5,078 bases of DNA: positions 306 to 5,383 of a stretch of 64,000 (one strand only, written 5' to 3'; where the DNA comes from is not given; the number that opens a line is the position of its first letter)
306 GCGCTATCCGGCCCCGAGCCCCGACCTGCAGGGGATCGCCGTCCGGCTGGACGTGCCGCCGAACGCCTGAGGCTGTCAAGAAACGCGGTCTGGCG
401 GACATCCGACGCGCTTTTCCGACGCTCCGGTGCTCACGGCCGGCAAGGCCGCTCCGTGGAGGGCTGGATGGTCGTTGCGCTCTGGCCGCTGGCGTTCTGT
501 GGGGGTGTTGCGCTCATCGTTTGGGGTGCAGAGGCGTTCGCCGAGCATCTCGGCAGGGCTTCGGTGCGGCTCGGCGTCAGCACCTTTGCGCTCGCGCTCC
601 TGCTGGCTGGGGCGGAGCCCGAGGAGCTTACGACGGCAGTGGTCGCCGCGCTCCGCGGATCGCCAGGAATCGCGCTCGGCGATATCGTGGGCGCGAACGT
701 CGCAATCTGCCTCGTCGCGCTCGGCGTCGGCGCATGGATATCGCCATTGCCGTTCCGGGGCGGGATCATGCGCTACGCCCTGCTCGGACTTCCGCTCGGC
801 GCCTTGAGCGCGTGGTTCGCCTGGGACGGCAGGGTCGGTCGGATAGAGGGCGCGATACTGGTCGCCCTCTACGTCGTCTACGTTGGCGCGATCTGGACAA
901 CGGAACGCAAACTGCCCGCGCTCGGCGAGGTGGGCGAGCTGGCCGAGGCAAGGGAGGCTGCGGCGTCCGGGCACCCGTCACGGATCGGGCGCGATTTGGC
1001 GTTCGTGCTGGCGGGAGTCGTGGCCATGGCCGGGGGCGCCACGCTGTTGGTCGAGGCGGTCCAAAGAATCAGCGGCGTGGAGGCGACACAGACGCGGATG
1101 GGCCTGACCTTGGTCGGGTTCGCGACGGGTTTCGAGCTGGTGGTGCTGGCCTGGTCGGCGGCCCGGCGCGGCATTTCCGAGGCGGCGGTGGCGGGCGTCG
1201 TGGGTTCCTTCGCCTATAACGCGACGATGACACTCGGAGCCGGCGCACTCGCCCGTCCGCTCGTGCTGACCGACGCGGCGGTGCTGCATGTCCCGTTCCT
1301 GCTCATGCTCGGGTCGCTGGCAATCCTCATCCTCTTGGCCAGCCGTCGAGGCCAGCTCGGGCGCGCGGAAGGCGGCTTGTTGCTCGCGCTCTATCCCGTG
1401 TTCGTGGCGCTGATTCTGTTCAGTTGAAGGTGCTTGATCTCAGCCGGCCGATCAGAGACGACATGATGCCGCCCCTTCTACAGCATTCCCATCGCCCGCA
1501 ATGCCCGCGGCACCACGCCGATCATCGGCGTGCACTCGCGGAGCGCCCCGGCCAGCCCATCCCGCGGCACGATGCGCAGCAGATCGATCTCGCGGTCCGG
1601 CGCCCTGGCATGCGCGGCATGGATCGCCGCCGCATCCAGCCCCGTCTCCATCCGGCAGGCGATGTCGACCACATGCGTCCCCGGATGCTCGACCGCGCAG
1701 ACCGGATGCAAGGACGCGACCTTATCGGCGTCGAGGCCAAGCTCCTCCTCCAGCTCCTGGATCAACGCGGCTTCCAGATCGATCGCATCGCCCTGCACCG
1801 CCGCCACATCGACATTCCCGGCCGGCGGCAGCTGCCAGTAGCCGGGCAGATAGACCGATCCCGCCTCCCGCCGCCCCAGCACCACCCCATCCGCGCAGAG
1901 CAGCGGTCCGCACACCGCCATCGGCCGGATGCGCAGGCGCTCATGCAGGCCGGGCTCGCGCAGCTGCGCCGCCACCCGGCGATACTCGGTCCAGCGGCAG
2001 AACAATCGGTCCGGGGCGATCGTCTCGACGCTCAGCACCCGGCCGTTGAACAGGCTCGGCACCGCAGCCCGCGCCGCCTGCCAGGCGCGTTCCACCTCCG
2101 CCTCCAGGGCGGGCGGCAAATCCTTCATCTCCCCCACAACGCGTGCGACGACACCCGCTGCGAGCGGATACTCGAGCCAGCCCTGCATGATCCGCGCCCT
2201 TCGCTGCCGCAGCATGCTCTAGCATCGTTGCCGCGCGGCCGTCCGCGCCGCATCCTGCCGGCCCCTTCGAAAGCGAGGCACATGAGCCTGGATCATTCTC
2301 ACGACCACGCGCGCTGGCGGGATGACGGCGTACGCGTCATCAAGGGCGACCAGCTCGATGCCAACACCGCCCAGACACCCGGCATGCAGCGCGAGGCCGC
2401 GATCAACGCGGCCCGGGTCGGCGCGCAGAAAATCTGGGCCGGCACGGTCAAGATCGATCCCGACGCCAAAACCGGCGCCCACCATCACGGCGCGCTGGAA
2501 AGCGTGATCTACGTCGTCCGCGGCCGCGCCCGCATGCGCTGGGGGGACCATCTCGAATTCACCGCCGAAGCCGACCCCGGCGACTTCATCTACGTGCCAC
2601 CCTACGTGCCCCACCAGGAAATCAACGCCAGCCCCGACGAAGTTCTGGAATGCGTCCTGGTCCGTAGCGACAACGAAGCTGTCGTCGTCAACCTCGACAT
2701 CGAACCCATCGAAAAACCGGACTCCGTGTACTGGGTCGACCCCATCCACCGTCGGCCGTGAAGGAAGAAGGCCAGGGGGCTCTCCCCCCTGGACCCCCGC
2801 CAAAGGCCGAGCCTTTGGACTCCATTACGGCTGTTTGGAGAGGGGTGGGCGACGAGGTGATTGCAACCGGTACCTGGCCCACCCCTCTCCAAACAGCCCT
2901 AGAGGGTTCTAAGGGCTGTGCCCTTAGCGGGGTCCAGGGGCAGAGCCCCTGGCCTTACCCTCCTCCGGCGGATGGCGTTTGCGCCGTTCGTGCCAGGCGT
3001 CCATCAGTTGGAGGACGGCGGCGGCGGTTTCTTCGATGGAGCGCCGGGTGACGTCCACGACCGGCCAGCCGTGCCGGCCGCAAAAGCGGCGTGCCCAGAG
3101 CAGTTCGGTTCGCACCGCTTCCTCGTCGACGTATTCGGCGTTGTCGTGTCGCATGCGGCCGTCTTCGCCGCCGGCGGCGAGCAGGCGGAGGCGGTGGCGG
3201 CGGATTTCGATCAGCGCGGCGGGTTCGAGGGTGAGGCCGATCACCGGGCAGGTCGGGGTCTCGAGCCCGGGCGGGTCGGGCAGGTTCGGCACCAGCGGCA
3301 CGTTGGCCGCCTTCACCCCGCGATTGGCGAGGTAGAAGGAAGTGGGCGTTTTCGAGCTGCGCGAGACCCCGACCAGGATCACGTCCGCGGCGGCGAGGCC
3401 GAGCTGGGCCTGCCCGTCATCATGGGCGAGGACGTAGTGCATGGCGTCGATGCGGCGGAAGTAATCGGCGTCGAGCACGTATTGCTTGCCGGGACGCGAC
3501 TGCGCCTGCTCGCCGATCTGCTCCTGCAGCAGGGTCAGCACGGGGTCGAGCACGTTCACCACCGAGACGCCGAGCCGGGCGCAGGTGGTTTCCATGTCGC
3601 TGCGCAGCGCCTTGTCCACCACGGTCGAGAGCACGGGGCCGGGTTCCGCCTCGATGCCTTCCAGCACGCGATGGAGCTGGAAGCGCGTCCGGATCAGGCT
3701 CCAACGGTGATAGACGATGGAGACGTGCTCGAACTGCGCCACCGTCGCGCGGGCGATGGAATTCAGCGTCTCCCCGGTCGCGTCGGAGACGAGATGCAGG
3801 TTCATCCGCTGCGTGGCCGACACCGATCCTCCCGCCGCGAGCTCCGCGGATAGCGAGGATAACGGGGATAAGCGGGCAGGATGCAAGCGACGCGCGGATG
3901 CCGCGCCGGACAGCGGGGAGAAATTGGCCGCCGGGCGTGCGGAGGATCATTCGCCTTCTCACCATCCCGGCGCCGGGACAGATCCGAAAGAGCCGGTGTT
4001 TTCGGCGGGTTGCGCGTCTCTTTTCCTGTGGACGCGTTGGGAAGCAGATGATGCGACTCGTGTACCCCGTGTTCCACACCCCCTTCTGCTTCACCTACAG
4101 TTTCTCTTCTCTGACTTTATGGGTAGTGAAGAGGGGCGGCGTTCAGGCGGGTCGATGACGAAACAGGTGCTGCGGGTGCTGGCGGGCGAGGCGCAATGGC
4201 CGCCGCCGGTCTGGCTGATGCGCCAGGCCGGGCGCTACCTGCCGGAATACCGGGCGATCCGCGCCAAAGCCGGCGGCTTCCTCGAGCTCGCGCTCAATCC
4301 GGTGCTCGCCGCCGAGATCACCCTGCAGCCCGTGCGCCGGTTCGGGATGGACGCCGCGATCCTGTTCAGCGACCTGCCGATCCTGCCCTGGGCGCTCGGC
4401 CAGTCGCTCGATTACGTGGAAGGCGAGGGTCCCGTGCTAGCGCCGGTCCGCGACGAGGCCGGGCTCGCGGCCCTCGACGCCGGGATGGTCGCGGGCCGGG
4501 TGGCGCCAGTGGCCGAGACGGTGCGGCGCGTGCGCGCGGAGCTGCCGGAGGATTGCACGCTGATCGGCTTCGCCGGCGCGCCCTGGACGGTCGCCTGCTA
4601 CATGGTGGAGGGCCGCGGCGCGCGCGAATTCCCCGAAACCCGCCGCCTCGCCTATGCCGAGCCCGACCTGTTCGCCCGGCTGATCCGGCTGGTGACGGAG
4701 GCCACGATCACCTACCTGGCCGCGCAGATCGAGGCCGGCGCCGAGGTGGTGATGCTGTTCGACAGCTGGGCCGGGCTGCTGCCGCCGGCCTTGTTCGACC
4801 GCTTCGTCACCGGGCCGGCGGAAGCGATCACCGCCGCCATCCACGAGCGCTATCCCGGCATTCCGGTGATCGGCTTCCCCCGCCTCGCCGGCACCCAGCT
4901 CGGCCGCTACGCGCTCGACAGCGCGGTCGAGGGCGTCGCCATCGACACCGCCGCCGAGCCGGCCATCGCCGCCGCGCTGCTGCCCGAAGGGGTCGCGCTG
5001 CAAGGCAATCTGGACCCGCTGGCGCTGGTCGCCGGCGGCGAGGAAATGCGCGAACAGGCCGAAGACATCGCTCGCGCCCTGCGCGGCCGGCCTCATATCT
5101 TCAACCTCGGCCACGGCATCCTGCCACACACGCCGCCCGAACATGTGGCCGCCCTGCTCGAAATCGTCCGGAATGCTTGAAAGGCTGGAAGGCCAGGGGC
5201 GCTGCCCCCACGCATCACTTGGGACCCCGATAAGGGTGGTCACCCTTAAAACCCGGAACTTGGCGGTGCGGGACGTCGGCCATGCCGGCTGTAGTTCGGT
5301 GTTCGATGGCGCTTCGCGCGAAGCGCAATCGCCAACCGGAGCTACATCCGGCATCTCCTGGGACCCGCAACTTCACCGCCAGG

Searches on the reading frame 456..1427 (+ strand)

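Call 7: search_protein_families(library=pfam, proteins=[window:456-1427:+])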
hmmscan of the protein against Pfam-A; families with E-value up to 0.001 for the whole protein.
window:456-1427:+ (323 aa): 1 family
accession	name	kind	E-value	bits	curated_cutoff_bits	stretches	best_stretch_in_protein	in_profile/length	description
PF01699.29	Na_Ca_ex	-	1.6e-31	109.7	24.9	2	12-146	4-149/151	Sodium/calcium exchanger protein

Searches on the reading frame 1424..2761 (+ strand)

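Call 7: search_protein_families(library=pfam, proteins=[window:1424-2761:+])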
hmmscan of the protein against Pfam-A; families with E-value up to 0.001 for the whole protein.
window:1424-2761:+ (445 aa): 2 families
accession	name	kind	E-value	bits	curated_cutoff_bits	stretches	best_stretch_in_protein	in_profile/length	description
PF07883.17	Cupin_2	-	1.5e-09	37.9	27.2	1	341-408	2-64/70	Cupin domain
PF00190.28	Cupin_1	-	1.2e-06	28.6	22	1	342-421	38-121/151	Cupin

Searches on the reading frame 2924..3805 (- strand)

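Call 7: search_protein_families(library=pfam, proteins=[window:2924-3805:-])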
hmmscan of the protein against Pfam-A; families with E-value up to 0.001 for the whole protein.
window:2924-3805:- (293 aa): 1 family
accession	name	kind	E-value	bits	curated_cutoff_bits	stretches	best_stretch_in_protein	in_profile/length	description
PF03618.20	Kinase-PPPase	-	4e-83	279.4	23.5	1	3-265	1-256/256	Kinase/pyrophosphorylase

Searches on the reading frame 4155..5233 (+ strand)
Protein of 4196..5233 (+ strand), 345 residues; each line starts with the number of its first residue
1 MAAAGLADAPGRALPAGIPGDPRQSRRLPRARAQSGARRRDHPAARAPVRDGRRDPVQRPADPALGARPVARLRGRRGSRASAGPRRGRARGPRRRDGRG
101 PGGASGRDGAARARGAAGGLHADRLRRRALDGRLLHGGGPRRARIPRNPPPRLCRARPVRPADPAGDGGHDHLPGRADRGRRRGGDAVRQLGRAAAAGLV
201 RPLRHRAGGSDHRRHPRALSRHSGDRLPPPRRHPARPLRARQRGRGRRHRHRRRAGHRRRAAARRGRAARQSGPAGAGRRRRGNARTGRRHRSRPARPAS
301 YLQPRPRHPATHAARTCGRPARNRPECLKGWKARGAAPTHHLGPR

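Call 7: search_protein_families(library=pfam, proteins=[window:4196-5233:+])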
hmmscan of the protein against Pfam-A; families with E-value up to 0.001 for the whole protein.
window:4196-5233:+ (345 aa): 0 families

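Call 25: find_related_loci(query=window:4155-5180:+, collection=genome_contigs, flank=2000)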
Query window:4155-5180:+ (341 aa) in genome_contigs; peptide patterns used: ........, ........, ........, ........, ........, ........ (x = any residue, [..] = any of these).
600 stretches matched a pattern (row limit reached: there are more); 530 encode a relative of the query (tblastn E <= 1e-3); the best 80 are kept; 80 distinct loci.
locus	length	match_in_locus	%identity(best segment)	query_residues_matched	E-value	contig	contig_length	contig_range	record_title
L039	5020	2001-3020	68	1-340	5e-149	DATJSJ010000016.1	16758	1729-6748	MAG TPA_asm: Acetobacteraceae bacterium isolate SMAG_U14990 k141_281454, whole genome shotgun sequence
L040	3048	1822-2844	65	1-334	1e-151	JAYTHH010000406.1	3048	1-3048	MAG: Rhodospirillales bacterium isolate GFS_2508 GFS_2508_405, whole genome shotgun sequence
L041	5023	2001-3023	63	1-341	1e-142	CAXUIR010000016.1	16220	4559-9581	MAG TPA_asm: uncultured Acetobacteraceae bacterium isolate public_SRR14722088_metawrap_bin.1 genome assembly, contig: pu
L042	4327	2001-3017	65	3-341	1e-143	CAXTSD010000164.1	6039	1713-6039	MAG TPA_asm: uncultured Acetobacteraceae bacterium isolate public_SRR14721966_metawrap_bin.4 genome assembly, contig: pu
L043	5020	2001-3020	65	1-341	3e-142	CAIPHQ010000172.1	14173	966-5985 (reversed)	MAG: uncultured Rhodospirillales bacterium isolate Umea_bin-02473 genome assembly, contig: bin-02473:172/599, whole geno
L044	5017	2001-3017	64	3-341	3e-142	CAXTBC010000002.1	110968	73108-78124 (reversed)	MAG TPA_asm: uncultured Acetobacteraceae bacterium isolate private_T1904_metawrap_bin.3 genome assembly, contig: private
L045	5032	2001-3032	62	1-341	4e-141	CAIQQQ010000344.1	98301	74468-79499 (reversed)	MAG: uncultured Rhodospirillales bacterium isolate T7_bin-548 genome assembly, contig: bin-548:344/507, whole genome sho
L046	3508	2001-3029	64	3-341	1e-143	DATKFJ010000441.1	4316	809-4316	MAG TPA_asm: Acetobacteraceae bacterium isolate SMAG_U14522 k141_938537, whole genome shotgun sequence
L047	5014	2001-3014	64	3-340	9e-141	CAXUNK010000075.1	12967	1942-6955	MAG TPA_asm: uncultured Acetobacteraceae bacterium isolate public_SRR14722299_metawrap_bin.2 genome assembly, contig: pu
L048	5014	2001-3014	63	3-340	1e-140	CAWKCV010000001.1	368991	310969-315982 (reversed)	MAG: uncultured Alphaproteobacteria bacterium isolate MFD04580.bin.1.18 genome assembly, contig: contig_3657, whole geno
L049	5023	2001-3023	62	1-341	3e-140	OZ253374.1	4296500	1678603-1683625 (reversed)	MAG: Acetobacteraceae bacterium isolate 85c04009-c91c-477f-845d-146c4bf6a138 genome assembly, chromosome: 1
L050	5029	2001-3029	64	1-339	4e-140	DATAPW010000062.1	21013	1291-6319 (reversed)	MAG TPA_asm: Acetobacteraceae bacterium isolate SMAG_U5451 k141_3531021, whole genome shotgun sequence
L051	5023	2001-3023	63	1-341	7e-140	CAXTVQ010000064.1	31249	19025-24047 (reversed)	MAG TPA_asm: uncultured Acetobacteraceae bacterium isolate private_T1894_metawrap_bin.12 genome assembly, contig: privat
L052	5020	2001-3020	66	1-341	2e-139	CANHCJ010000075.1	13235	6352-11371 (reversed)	MAG: Rhodospirillales bacterium isolate RE-15aug16-92 genome assembly, contig: RE-15aug16-C6945, whole genome shotgun se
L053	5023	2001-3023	62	1-341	2e-139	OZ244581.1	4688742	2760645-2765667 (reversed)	MAG: Acetobacteraceae bacterium isolate 4fe8c91e-f9c2-44c1-b511-22e9094fb0e2 genome assembly, chromosome: 1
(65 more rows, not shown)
